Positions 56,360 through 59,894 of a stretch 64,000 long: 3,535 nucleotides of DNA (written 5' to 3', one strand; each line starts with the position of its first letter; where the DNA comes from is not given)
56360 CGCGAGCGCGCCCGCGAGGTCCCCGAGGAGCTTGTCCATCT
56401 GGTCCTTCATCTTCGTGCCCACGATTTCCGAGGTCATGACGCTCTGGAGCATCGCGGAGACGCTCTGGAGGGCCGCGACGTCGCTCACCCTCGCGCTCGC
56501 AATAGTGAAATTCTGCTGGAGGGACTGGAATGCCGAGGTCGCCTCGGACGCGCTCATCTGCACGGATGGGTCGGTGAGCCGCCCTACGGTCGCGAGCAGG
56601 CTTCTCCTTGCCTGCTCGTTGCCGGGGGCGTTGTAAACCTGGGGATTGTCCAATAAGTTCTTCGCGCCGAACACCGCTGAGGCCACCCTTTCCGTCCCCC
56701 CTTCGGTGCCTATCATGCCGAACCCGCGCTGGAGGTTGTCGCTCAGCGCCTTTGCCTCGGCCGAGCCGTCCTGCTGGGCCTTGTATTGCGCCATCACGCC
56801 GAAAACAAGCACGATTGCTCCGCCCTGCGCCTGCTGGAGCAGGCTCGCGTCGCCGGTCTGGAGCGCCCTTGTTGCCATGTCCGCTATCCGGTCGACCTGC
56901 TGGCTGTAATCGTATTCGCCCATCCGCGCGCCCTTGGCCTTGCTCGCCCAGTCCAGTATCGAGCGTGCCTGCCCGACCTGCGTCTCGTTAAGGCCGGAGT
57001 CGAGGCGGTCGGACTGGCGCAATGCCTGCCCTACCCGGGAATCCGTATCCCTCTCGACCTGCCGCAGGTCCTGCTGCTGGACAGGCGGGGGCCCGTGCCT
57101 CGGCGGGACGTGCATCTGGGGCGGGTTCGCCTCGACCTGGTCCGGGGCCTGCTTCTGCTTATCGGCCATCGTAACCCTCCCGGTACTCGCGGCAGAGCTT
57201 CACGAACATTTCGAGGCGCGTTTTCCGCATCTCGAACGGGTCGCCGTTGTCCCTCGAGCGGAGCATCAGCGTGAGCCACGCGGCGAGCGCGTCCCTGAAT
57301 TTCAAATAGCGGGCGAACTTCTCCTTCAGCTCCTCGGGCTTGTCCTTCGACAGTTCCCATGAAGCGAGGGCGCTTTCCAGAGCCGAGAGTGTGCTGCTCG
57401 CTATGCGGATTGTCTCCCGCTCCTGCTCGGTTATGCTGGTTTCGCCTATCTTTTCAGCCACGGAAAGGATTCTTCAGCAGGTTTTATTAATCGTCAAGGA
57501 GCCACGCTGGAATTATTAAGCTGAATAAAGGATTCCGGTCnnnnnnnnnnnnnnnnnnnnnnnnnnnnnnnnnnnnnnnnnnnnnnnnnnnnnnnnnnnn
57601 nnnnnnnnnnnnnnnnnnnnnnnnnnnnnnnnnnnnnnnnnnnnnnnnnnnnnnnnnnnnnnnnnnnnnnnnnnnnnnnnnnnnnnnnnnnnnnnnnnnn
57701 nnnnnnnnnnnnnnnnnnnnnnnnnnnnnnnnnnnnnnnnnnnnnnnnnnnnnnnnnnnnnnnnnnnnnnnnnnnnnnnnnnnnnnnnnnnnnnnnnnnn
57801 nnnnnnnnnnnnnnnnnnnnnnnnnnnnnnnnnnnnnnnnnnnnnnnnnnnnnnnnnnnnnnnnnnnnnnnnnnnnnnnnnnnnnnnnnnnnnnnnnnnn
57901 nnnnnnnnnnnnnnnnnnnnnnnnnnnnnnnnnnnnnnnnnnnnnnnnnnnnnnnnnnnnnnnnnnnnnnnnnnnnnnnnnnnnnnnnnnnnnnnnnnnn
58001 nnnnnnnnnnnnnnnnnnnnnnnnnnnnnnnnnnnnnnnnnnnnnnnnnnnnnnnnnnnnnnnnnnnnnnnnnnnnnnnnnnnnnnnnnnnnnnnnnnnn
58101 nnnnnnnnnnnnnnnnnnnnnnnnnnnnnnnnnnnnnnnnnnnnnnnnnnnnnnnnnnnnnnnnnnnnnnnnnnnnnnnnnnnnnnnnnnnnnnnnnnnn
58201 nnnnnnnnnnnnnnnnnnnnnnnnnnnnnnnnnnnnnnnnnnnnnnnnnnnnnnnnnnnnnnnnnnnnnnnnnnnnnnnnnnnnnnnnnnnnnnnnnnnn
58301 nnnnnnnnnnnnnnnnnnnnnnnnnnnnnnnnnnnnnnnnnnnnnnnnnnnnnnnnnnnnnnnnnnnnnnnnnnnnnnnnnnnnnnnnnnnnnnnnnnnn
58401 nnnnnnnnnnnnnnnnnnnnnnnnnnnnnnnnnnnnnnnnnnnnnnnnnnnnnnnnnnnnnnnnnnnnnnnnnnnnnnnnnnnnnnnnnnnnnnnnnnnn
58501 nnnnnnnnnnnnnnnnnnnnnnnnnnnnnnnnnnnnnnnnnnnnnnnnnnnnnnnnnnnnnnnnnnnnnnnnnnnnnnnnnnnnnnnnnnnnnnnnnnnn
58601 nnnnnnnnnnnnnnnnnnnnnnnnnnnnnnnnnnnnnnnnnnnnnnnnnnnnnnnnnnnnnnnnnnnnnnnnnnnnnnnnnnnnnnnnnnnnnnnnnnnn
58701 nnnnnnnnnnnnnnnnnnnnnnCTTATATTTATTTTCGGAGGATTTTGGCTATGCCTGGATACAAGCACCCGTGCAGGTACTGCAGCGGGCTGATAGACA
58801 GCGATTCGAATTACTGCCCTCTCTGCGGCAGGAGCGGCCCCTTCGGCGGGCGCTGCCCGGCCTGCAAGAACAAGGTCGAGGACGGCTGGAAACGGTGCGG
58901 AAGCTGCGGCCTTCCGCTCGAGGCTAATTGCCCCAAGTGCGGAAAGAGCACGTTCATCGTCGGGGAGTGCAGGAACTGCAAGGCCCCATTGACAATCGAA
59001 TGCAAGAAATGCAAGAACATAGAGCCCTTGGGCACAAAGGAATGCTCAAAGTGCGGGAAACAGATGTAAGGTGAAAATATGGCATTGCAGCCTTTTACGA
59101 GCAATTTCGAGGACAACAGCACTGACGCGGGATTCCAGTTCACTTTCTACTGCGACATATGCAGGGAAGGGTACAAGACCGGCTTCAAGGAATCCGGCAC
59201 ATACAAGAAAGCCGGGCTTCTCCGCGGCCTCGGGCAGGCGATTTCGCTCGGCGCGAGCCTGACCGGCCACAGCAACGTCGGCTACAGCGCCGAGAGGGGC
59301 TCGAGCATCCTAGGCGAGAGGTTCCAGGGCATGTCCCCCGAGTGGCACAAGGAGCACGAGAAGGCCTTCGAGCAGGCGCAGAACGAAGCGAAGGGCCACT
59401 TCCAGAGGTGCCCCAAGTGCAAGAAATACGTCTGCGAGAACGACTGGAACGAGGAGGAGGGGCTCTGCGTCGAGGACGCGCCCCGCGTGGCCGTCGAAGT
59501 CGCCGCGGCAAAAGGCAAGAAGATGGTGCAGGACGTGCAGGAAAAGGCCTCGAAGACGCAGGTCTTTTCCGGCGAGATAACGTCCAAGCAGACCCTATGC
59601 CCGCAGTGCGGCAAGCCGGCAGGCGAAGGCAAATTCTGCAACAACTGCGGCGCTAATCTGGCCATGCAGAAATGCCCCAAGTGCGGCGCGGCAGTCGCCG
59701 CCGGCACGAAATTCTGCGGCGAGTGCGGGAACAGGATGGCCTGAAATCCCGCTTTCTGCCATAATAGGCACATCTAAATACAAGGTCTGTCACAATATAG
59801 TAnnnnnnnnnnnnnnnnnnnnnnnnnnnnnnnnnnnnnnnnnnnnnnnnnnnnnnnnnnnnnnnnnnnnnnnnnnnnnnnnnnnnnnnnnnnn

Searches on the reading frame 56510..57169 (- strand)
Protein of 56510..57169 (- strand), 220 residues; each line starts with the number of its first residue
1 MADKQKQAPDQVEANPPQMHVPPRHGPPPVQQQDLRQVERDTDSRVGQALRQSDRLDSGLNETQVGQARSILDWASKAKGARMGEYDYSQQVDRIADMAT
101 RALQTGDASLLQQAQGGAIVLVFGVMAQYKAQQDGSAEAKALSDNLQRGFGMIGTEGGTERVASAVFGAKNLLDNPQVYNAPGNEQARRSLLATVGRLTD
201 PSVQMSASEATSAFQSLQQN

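Call 72: find_homologous_proteins(query=A8, max_evalue=0.01)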
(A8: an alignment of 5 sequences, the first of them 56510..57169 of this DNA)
Query A8 (5 sequences): 5900 candidates shared short words with the query, none scored E <= 0.01.
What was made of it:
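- Tried and rejected: find_homologous_proteins with the giant N-terminus returned no hit, not even the window's own giant (call 72).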

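Call 73: find_related_loci(query=A8, collection=metagenome_contigs, flank=10000)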
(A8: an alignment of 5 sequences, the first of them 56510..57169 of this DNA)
Query A8 (220 aa) in metagenome_contigs; peptide patterns used: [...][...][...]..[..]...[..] (x = any residue, [..] = any of these).
50 stretches matched a pattern, but none encodes a relative of the query by tblastn (E <= 1e-3).

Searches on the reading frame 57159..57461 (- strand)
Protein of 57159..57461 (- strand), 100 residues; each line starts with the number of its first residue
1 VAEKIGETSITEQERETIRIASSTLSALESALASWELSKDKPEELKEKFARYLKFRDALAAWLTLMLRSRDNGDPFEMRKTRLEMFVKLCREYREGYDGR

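Call 8: search_protein_families(library=pfam, proteins=[window:57159-57461:-], max_evalue=1)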
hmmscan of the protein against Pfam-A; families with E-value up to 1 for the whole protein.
window:57159-57461:- (100 aa): 0 families

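Call 79: search_protein_families(library=padloc, proteins=[window:57159-57461:-], max_evalue=0.1)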
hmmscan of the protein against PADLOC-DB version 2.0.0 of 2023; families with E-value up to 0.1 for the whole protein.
window:57159-57461:- (100 aa): 1 family
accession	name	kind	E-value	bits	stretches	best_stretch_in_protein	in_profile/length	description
PDLC03585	REase_II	-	0.021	12.3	1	10-66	137-194/274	Type II restriction enzyme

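Call 80: search_protein_families(library=ncbifam, proteins=[window:57159-57461:-], max_evalue=0.1)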
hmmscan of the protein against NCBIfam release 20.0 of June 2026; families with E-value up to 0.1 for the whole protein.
window:57159-57461:- (100 aa): 0 families

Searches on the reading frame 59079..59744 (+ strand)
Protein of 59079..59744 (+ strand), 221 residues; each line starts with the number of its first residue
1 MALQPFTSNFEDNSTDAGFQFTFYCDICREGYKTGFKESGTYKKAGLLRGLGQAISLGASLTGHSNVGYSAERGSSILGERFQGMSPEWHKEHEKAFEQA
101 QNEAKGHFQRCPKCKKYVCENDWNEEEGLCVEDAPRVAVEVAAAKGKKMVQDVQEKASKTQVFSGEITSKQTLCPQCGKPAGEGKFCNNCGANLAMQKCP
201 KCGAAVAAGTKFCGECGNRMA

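Call 33: search_protein_families(library=pfam, proteins=[window:59079-59744:+], max_evalue=0.01)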
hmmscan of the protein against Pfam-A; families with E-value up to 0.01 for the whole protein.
window:59079-59744:+ (221 aa): 6 families
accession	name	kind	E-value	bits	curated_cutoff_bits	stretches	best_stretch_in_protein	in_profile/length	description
PF13248.11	Zn_ribbon_3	-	3.1e-10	39.6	27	2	196-220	2-26/26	zinc-ribbon domain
PF12773.13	DZR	-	6e-10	39.6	27.3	1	174-217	1-45/45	Double zinc ribbon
PF13240.11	Zn_Ribbon_1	-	3.5e-08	33.4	25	1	198-218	1-21/23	zinc-ribbon domain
PF24463.1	DUF7577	-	0.00031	20.7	28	1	199-220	5-26/27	Domain of unknown function (DUF7577)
PF13597.11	NRDD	-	0.003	16.7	26.2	1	146-192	483-529/562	Anaerobic ribonucleoside-triphosphate reductase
PF18912.6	DZR_2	-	0.0061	16.8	27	0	170-190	35-55/56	Double zinc ribbon domain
